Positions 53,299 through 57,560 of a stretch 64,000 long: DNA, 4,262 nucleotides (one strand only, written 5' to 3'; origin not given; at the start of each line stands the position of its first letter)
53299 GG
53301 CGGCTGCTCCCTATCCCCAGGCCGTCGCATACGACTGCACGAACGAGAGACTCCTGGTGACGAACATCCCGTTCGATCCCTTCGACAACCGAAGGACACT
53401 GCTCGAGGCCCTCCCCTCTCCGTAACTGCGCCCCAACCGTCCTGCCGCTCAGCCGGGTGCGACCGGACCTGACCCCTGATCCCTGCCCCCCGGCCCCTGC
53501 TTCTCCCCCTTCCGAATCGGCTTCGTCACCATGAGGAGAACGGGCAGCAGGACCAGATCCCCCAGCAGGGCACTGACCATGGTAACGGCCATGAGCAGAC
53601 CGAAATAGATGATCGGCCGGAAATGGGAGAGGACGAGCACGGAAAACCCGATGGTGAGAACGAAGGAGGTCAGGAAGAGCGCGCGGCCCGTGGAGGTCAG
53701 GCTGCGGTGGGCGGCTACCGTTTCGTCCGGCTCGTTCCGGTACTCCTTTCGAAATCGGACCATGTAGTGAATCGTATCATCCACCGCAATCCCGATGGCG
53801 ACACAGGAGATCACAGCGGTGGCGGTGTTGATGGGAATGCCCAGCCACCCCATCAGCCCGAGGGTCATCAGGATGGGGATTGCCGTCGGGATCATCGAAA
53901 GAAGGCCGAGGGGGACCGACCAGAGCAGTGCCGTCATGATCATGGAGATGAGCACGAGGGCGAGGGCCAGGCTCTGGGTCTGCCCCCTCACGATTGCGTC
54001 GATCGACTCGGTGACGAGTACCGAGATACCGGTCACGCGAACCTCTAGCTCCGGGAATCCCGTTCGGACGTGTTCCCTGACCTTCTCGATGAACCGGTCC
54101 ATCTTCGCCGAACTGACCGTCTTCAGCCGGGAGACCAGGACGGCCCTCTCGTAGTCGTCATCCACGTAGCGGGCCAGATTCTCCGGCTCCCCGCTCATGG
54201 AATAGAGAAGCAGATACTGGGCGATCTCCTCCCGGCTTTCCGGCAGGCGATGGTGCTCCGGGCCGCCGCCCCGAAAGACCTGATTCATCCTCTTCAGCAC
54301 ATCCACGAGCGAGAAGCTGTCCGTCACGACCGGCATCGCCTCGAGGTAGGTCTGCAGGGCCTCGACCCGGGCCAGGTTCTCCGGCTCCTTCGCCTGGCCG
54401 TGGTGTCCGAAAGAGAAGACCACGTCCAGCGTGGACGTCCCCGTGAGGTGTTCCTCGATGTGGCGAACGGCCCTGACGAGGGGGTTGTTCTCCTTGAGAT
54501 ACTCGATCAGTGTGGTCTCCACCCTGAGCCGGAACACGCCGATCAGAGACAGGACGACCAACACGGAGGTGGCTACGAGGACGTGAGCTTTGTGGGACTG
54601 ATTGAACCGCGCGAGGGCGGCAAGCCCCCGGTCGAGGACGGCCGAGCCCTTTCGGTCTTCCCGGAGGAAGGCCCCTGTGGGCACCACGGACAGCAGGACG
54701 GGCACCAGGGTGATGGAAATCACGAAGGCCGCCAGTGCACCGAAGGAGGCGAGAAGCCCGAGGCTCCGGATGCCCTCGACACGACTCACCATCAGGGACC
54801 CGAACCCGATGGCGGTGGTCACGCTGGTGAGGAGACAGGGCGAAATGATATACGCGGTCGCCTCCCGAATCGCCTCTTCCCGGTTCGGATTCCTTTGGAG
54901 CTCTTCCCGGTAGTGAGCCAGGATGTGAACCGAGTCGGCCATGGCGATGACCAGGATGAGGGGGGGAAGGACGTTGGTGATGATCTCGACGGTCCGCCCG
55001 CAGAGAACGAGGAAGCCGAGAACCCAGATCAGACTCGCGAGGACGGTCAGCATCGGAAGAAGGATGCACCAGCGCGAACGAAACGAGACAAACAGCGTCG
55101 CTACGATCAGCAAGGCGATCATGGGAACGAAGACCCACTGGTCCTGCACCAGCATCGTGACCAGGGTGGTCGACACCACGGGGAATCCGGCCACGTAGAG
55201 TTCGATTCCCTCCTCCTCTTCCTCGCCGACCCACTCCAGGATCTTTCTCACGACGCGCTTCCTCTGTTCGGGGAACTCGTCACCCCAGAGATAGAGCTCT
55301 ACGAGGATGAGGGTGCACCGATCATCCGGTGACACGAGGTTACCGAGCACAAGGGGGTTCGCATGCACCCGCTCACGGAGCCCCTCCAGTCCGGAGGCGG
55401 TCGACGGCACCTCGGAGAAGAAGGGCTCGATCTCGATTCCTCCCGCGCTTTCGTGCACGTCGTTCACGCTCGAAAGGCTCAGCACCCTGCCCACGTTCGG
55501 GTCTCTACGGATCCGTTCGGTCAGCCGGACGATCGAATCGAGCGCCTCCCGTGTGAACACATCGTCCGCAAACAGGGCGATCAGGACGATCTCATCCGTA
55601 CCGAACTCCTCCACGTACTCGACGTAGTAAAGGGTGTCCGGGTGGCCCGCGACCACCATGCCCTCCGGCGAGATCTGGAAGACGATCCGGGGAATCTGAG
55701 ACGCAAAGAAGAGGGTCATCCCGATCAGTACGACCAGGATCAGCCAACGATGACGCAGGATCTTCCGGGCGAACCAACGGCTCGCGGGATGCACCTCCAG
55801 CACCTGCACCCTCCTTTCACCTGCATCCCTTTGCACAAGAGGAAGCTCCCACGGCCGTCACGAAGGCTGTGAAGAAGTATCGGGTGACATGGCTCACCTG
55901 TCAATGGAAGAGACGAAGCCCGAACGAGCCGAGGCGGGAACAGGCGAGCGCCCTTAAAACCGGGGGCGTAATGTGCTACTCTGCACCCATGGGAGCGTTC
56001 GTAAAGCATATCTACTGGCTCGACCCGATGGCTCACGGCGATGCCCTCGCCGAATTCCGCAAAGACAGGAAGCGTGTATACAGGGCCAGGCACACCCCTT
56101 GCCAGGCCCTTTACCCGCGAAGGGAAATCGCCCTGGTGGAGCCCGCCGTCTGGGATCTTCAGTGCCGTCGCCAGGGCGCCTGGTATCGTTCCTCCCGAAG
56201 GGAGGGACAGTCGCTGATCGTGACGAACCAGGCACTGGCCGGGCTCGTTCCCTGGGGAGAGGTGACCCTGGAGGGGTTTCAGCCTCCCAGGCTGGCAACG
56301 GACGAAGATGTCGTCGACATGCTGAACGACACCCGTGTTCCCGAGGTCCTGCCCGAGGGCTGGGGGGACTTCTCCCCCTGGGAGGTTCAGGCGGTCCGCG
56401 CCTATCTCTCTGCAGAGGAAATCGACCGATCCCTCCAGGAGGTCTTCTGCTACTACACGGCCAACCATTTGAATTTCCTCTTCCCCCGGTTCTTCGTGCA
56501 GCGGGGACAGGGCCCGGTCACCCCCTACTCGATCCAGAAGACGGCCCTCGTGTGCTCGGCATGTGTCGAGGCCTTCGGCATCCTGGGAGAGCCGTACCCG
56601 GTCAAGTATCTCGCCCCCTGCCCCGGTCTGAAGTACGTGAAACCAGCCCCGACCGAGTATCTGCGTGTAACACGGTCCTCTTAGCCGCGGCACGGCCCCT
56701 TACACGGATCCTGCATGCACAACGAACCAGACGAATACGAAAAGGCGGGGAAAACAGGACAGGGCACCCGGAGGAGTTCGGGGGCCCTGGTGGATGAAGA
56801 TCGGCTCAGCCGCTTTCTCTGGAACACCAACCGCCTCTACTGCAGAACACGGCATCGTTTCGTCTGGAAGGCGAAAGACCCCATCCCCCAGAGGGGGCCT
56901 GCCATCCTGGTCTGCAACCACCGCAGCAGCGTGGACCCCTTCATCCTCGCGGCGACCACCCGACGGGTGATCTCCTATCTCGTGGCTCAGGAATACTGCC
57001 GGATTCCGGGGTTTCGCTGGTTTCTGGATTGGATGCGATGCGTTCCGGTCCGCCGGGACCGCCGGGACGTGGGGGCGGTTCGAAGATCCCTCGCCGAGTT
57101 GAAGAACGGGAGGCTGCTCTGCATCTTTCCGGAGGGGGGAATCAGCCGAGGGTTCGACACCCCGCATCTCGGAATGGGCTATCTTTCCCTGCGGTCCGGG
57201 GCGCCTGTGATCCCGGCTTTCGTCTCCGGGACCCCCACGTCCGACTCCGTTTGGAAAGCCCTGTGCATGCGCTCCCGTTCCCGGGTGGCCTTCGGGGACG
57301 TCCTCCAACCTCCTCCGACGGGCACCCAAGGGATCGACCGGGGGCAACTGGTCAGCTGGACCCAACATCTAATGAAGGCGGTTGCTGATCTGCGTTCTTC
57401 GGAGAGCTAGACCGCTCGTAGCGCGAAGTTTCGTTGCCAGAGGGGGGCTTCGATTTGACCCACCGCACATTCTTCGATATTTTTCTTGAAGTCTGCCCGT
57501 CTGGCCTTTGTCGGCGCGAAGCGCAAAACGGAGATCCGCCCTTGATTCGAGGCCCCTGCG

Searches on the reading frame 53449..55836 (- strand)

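Call 35: search_protein_families(library=pfam, proteins=[window:53449-55836:-], max_evalue=0.00001)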
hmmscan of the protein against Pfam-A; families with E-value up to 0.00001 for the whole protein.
window:53449-55836:- (795 aa): 5 families
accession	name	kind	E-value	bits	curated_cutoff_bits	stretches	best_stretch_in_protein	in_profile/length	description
PF03176.21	MMPL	-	9e-45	153.5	20.5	2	82-396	28-313/333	MMPL family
PF12349.14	Sterol-sensing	-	2.7e-14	53.8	22.3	2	253-384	3-135/153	Sterol-sensing domain of SREBP cleavage-activation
PF02460.24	Patched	-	1.7e-13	51.1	23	2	256-382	29-154/156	Patched SSD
PF00873.25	ACR_tran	-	7e-10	37.7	28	1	608-767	322-485/1021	AcrB/AcrD/AcrF family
PF02355.23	SecD_SecF_C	-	5.5e-07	29.6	20.5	0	615-754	29-169/189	Protein export membrane protein SecD/SecF, C-terminal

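Call 41: search_protein_families(library=ncbifam, proteins=[window:53449-55836:-], max_evalue=0.00001)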
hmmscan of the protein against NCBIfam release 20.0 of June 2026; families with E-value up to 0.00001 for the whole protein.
window:53449-55836:- (795 aa): 13 families
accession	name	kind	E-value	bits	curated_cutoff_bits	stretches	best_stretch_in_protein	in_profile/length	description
TIGR00921.1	2A067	subfamily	2.1e-77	260.8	351.9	2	417-776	5-351/733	hydrophobe/amphiphile efflux-3 (HAE3) family transporter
TIGR03480.1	HpnN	hypoth_equivalog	3.3e-50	171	751.85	2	136-463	171-495/862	hopanoid biosynthesis associated RND transporter like protein HpnN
TIGR00833.1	actII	subfamily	5.2e-46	157.4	874.7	2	159-507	102-452/910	MMPL family RND transporter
NF052374.1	HopndTporHpnN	equivalog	1.5e-27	96.1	1100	2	235-460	275-495/858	hopanoid transporter HpnN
TIGR00916.1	2A0604s01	subfamily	1.1e-10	41.5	148.6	1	616-756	87-226/231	SecD/SecF family protein translocase subunit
TIGR00966.2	transloc_SecF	equivalog_domain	2.5e-10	40.3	160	0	577-758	88-266/279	protein translocase subunit SecF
NF045600.2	BstA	equivalog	7.8e-10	37.3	1400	1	560-767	699-893/903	sterol transporter cytoplasmic membrane protein BstA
TIGR00915.1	2A0602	subfamily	1.2e-08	33.4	940.35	1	605-781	330-507/1050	efflux RND transporter permease subunit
NF000282.2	RND_permease_1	subfamily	4.2e-08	31.6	1250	1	604-777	328-502/1029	multidrug efflux RND transporter permease subunit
TIGR00918.1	2A060602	subfamily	7.3e-08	30.5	1120.4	1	622-773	970-1119/1145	transmembrane receptor Patched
NF009583.0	PRK13024.1-3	subfamily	3.7e-07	28.6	721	0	240-381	585-730/755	protein translocase subunit SecDF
NF006356.0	PRK08578.1-4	equivalog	4.1e-06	26.6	330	1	545-746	69-275/302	preprotein translocase subunit SecF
NF052608.1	TrhMmycExpMmpL3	equivalog_domain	4.9e-06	25.1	1400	0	594-768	161-338/992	trehalose monomycolate exporter MmpL3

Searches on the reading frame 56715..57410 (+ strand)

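Call 35: search_protein_families(library=pfam, proteins=[window:56715-57410:+], max_evalue=0.00001)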
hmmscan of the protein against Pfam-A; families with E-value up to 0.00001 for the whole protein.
window:56715-57410:+ (231 aa): 1 family
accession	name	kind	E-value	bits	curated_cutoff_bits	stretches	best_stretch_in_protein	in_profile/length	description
PF01553.26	Acyltransferase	-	6e-23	81.5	23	1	53-170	6-131/132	Acyltransferase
